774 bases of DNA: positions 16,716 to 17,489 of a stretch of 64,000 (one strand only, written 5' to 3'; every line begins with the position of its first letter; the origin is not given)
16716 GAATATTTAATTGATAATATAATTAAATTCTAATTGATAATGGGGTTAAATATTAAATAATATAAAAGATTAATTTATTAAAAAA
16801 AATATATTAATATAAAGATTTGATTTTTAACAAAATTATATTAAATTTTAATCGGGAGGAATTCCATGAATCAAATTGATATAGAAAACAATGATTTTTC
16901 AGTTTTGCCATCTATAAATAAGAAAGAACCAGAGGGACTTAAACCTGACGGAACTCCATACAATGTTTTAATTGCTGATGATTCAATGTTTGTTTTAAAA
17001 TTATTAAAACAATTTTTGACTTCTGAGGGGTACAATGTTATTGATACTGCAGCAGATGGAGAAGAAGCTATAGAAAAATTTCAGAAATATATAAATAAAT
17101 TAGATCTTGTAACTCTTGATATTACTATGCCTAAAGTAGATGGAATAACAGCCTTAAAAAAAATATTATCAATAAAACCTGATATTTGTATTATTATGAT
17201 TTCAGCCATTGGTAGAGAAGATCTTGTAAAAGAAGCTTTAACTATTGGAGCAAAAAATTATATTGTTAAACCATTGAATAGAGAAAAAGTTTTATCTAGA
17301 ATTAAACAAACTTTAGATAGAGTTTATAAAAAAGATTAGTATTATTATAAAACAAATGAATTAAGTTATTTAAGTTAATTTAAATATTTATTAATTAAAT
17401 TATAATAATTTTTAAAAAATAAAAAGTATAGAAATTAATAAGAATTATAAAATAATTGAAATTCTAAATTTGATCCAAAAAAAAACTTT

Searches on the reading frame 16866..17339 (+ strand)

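Call 52: search_protein_families(library=pfam, proteins=[window:16866-17339:+], max_evalue=0.05)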
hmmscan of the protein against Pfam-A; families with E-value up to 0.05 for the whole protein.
window:16866-17339:+ (157 aa): 1 family
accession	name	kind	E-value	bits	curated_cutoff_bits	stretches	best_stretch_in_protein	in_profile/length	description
PF00072.30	Response_reg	-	7.8e-28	97.3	30.2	1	34-146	1-110/111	Response regulator receiver domain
